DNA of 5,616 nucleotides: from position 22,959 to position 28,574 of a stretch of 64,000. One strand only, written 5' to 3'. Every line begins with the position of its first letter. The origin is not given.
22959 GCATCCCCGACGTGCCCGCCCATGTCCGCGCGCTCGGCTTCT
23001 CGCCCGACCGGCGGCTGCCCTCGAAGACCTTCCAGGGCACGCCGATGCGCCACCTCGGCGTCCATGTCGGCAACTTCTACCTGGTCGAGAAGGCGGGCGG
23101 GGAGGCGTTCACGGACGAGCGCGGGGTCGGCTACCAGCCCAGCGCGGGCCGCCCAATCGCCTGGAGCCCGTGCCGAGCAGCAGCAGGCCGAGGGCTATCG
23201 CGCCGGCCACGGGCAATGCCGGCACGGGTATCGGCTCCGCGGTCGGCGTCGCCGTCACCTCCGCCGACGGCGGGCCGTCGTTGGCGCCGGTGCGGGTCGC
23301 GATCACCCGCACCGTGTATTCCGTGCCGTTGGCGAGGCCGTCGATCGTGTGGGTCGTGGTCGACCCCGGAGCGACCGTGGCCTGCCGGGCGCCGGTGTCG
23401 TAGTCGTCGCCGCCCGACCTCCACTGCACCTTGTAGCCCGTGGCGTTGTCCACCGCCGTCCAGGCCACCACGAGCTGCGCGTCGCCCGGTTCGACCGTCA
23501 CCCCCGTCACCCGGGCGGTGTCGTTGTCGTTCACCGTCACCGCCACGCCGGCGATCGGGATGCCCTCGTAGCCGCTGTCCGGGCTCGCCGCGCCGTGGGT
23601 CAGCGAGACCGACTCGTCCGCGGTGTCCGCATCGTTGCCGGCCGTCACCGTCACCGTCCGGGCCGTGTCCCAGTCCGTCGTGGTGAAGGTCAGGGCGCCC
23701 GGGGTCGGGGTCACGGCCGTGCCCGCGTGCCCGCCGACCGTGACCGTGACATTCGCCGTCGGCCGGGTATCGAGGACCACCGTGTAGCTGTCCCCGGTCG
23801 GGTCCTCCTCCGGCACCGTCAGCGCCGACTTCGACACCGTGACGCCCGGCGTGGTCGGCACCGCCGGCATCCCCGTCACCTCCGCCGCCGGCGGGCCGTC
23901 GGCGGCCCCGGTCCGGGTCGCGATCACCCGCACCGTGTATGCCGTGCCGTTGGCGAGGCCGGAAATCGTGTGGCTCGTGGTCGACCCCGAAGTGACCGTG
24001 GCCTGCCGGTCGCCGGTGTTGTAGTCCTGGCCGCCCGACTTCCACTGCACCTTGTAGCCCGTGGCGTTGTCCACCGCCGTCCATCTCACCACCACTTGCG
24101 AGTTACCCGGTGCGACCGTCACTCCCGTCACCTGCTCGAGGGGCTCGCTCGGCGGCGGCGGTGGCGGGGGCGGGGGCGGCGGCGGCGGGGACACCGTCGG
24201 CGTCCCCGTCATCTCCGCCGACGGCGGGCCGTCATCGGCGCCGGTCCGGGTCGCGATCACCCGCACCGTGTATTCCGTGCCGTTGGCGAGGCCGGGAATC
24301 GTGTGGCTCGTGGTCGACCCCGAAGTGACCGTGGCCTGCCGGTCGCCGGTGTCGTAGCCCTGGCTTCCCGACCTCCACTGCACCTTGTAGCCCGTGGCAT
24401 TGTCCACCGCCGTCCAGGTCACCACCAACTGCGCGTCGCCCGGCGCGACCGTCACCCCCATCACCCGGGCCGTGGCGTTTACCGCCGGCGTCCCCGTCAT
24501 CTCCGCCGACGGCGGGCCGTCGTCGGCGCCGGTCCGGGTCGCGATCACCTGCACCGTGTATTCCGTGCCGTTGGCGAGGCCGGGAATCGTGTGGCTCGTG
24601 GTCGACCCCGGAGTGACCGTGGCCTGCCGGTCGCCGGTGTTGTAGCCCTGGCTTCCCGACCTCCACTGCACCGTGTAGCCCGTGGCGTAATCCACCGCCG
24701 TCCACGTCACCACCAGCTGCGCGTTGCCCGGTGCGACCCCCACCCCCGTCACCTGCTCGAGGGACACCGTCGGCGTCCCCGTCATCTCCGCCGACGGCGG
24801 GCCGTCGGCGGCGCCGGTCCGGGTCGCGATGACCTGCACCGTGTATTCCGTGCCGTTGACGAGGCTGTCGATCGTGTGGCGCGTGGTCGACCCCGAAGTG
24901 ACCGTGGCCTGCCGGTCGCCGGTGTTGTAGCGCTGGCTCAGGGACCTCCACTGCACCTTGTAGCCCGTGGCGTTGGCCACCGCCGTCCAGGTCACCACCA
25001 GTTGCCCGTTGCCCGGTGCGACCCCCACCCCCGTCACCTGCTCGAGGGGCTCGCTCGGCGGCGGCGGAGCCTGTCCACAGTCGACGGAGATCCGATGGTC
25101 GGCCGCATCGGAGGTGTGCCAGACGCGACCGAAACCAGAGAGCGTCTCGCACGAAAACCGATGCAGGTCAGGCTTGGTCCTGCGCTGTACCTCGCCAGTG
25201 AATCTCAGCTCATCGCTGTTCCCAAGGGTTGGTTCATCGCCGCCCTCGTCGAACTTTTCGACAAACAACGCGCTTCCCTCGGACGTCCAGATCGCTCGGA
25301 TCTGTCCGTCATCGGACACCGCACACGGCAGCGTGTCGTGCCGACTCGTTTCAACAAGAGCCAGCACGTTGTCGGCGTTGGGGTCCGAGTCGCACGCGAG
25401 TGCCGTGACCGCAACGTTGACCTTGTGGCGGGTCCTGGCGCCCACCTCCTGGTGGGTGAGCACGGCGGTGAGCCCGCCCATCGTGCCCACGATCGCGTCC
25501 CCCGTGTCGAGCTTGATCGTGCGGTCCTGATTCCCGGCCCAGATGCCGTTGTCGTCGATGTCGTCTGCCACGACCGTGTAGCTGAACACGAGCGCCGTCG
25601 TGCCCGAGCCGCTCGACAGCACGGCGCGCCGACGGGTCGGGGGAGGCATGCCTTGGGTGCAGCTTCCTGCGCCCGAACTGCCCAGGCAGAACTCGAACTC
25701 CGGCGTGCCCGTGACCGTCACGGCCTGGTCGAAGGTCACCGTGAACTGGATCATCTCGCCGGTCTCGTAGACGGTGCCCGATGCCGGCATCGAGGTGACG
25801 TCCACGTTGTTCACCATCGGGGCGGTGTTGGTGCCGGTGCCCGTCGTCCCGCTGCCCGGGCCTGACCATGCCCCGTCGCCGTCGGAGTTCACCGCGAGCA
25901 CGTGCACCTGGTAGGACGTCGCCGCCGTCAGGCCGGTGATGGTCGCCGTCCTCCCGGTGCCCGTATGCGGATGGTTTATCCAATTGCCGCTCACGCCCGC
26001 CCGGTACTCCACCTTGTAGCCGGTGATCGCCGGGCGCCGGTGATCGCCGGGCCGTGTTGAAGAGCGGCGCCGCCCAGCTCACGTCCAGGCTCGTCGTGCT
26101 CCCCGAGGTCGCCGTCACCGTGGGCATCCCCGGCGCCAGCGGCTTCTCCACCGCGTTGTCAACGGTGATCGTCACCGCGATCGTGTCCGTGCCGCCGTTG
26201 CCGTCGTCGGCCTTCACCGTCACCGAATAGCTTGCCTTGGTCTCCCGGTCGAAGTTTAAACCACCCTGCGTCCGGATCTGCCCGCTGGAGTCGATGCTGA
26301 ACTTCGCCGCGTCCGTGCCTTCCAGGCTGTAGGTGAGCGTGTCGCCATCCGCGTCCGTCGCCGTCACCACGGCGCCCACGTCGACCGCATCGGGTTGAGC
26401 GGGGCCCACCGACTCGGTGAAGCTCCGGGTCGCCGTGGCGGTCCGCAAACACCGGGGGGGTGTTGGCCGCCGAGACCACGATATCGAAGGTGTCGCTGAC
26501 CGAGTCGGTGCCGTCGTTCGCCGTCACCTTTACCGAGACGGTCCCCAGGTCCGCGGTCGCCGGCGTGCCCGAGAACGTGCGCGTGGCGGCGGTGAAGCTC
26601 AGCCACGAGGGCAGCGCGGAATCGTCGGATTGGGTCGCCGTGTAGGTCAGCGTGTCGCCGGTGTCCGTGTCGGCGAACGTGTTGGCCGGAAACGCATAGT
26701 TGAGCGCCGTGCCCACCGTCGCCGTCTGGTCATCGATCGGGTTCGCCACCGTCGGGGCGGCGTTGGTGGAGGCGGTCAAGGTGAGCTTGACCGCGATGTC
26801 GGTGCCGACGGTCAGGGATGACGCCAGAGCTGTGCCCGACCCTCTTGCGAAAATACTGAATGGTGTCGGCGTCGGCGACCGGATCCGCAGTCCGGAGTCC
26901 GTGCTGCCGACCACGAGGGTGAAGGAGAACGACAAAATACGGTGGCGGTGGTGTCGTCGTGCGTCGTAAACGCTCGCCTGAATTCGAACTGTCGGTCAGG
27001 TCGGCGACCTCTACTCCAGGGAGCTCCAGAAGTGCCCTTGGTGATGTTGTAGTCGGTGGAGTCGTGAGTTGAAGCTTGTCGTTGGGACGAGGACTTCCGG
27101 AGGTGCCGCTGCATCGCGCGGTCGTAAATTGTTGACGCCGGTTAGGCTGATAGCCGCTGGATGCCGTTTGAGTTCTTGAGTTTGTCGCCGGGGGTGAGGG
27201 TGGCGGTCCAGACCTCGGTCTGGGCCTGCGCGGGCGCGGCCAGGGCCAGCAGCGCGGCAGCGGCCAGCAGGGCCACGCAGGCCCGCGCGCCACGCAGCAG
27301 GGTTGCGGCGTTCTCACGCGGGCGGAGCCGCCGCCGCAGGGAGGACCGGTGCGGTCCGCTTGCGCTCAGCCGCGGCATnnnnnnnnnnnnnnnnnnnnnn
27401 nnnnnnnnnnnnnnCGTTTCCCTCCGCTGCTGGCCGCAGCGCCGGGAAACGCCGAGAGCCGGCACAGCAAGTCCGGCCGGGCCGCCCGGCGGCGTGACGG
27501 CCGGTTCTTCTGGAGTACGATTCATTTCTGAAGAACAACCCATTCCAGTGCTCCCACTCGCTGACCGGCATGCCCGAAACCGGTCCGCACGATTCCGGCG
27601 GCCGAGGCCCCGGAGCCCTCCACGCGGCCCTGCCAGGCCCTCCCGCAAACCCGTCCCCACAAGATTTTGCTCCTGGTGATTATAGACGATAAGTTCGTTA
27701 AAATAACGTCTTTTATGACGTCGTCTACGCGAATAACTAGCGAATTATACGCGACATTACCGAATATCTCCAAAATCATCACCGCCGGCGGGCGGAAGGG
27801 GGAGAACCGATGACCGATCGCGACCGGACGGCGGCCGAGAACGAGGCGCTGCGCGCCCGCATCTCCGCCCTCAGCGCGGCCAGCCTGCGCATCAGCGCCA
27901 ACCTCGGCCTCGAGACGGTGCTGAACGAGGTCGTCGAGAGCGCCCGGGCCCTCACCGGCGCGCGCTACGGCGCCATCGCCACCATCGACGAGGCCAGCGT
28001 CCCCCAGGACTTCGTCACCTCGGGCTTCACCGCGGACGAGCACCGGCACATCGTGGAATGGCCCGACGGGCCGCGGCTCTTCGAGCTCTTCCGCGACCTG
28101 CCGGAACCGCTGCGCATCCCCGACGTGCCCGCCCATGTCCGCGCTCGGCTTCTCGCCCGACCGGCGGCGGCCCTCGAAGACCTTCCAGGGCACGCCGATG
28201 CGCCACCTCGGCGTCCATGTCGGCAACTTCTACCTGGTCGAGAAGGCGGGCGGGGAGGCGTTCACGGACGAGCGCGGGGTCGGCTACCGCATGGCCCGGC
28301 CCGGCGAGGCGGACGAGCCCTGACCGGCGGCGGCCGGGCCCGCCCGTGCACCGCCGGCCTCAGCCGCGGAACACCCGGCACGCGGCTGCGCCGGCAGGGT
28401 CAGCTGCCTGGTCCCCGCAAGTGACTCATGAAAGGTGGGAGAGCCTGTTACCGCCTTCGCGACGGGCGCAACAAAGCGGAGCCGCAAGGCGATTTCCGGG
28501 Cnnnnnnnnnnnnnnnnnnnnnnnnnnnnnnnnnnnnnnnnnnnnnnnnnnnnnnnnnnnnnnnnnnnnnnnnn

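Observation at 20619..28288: Head-to-tail amplification of an adhesin-leader-GAF cassette with an exact novel joint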

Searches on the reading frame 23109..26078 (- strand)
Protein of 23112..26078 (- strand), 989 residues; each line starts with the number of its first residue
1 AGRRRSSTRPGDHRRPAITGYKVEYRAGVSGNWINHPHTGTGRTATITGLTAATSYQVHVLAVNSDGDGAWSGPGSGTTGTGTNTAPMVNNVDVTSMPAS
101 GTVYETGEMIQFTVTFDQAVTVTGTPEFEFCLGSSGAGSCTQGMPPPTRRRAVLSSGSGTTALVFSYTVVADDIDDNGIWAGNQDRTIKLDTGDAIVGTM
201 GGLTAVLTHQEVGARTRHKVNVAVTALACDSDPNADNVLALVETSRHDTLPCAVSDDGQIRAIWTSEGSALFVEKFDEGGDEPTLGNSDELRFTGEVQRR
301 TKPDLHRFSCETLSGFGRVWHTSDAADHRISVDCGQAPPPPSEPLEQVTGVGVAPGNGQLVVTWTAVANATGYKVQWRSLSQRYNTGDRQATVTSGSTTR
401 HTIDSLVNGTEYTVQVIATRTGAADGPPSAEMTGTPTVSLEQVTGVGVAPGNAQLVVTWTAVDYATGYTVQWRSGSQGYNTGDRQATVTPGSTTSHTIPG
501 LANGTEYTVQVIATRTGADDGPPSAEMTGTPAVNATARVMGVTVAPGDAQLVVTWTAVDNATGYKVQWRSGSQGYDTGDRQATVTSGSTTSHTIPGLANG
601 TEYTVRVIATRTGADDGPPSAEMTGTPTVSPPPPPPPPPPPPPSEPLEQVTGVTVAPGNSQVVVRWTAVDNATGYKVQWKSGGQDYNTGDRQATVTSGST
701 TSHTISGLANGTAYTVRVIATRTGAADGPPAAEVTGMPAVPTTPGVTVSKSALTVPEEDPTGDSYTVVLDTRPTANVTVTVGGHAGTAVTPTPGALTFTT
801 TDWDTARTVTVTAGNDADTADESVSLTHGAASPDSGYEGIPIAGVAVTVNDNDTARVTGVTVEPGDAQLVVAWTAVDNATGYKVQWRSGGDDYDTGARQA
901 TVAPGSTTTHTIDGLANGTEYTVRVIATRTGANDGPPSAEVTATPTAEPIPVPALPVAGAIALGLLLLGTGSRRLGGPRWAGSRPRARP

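Call 9: search_protein_families(library=pfam, proteins=[window:23112-26078:-], max_evalue=0.01)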
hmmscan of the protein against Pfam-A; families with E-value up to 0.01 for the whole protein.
window:23112-26078:- (989 aa): 10 families
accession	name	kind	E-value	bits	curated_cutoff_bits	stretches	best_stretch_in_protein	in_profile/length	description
PF00041.27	fn3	-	5.3e-64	212.9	25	6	857-943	3-83/84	Fibronectin type III domain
PF16656.11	Pur_ac_phosph_N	-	1.1e-25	90.4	30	5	867-928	13-81/93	Purple acid Phosphatase, N-terminal domain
PF25059.1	FN3_DSCAM-DSCAML_C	-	2.2e-19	70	39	1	17-69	19-71/89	DSCAM/DSCAML C-terminal Fn3-like domain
PF09294.16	Interfer-bind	-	1.7e-15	57.6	21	0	542-612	19-88/104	Interferon-alpha/beta receptor, fibronectin type III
PF10179.15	NDNF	-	2.1e-10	41.2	27.3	0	376-418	67-108/127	Neuron-derived neurotrophic factor, first Fn(III) domain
PF17425.8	Arylsulfotran_N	-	1.8e-06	28.3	24.2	0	663-725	16-77/88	Arylsulfotransferase Ig-like domain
PF23376.1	Fn3_VIN3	-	3.5e-05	24.7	33.9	0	876-928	29-80/99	VIN3-like, fibronectin type-III domain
PF23759.1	GBD_T9SS_assoc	-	0.00015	22.4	27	0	588-612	83-107/116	Galactose binding domain-like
PF24943.1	Fn3_Dep-1_2nd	-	0.00046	20.4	27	0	913-944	65-96/97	Dep-1 second Fn3-like domain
PF07833.16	Cu_amine_oxidN1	-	0.0064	16.9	24.2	0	357-416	17-73/108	Copper amine oxidase N-terminal domain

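Call 11: search_protein_families(library=ncbifam, proteins=[window:23112-26078:-], max_evalue=0.01)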
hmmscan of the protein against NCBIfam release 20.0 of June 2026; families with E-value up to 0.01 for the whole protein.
window:23112-26078:- (989 aa): 2 families
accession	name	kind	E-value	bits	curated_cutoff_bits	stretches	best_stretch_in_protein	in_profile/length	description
NF045522.1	MXAN_2561_fam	equivalog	1.5e-30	106.8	150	5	861-947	176-260/304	MXAN_2561 family MXYO-CTERM-anchored protein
NF038091.1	T4SS_VirB10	equivalog_domain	0.0013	18.3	220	0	654-685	64-95/197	type IV secretion system protein VirB10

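Call 62: find_homologous_proteins(query=window:23109-26012:-, max_evalue=1e-50)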
Query window:23109-26012:- (967 aa): 467 proteins with E <= 1e-50 among 8000 candidates; the best 120 are listed.
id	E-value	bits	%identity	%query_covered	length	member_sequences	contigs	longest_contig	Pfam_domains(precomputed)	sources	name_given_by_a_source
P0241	0.0e+0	1971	73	35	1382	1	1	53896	PF28033.1,PF25059.2,PF23376.2,PF17766.8,PF09294.17,PF05345.19,PF23759.2,PF00041.28,PF10179.16,PF16656.12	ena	-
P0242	0.0e+0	1970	73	31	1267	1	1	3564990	PF28033.1,PF25059.2,PF00347.29,PF23376.2,PF17766.8,PF09294.17,PF23759.2,PF00041.28,PF16656.12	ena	-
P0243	0.0e+0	1853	61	50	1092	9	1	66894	PF28033.1,PF25059.2,PF26527.1,PF00347.29,PF23376.2,PF24547.2,PF17766.8,PF09294.17,PF23759.2,PF16656.12,PF00041.28,PF24942.2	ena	-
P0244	0.0e+0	1780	68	32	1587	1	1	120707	PF03160.21,PF17766.8,PF09294.17,PF28407.1,PF00041.28,PF10179.16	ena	-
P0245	0.0e+0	1665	70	33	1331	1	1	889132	PF25059.2,PF07602.18,PF26527.1,PF17766.8,PF24943.1,PF00395.26,PF23759.2,PF00041.28,PF18865.8,PF10179.16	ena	-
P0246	0.0e+0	1655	63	62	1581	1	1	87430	PF28033.1,PF25059.2,PF23376.2,PF09294.17,PF13560.13,PF00041.28,PF10179.16,PF16656.12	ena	-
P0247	0.0e+0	1610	74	42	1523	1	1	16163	PF28033.1,PF25059.2,PF26527.1,PF23376.2,PF17766.8,PF09294.17,PF23608.2,PF23759.2,PF00041.28,PF10179.16,PF16656.12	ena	-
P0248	0.0e+0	1605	54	53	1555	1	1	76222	PF23376.2,PF23592.1,PF00028.24,PF09294.17,PF28407.1,PF00041.28,PF10179.16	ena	-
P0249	0.0e+0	1603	75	52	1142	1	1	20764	PF28033.1,PF25059.2,PF26527.1,PF23376.2,PF17766.8,PF09294.17,PF28407.1,PF00041.28,PF10179.16,PF16656.12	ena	-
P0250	0.0e+0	1510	72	31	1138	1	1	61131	PF28033.1,PF25059.2,PF23376.2,PF17766.8,PF09294.17,PF23759.2,PF00041.28,PF16656.12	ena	-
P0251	0.0e+0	1487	75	31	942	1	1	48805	PF28033.1,PF25059.2,PF23376.2,PF17766.8,PF09294.17,PF23759.2,PF00041.28,PF16656.12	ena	-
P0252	0.0e+0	1476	79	54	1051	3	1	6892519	PF28033.1,PF17425.9,PF25059.2,PF23376.2,PF00028.24,PF09294.17,PF00041.28,PF10179.16,PF16656.12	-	-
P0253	0.0e+0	1447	77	31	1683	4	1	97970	PF28033.1,PF25059.2,PF00347.29,PF23376.2,PF03160.21,PF17766.8,PF09294.17,PF23759.2,PF00041.28,PF16656.12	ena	-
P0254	0.0e+0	1433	54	89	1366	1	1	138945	PF25059.2,PF13690.12,PF23376.2,PF22320.2,PF09294.17,PF23928.2,PF13753.13,PF00041.28,PF16656.12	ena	-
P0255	0.0e+0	1376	68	31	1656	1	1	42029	PF12733.14,PF23376.2,PF09294.17,PF28407.1,PF00041.28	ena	-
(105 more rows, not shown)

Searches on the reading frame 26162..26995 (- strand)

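Call 9: search_protein_families(library=pfam, proteins=[window:26162-26995:-], max_evalue=0.01)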
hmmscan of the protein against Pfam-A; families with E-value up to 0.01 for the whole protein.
window:26162-26995:- (278 aa): 1 family
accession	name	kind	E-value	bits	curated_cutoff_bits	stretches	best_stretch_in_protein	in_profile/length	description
PF05345.18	He_PIG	-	7.5e-21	74.8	24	1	80-175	1-96/96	Putative Ig domain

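Call 11: search_protein_families(library=ncbifam, proteins=[window:26162-26995:-], max_evalue=0.01)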
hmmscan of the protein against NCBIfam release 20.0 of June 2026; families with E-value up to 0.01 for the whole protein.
window:26162-26995:- (278 aa): 2 families
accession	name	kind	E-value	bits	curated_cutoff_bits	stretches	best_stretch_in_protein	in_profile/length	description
NF038112.1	myxo_dep_M36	subfamily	7.6e-06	23.3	1500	1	75-184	1283-1385/1604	myxosortase-dependent M36 family metallopeptidase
NF038111.1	rhom_dep_M36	equivalog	0.00018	19.1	1700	1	74-182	1180-1283/1315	rhombosortase-dependent M36 family metallopeptidase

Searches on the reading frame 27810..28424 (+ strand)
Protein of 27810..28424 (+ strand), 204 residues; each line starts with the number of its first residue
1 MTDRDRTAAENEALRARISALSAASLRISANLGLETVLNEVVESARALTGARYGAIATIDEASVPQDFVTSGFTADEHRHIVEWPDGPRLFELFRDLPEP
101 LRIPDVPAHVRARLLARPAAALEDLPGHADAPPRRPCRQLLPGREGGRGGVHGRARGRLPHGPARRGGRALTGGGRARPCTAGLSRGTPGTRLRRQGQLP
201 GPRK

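Call 35: find_encoding_contigs(protein=window:27810-28424:+, flank=10000, max_places=6)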
Protein window:27810-28424:+ (204 aa): no gene with exactly this product is on record in the collection.
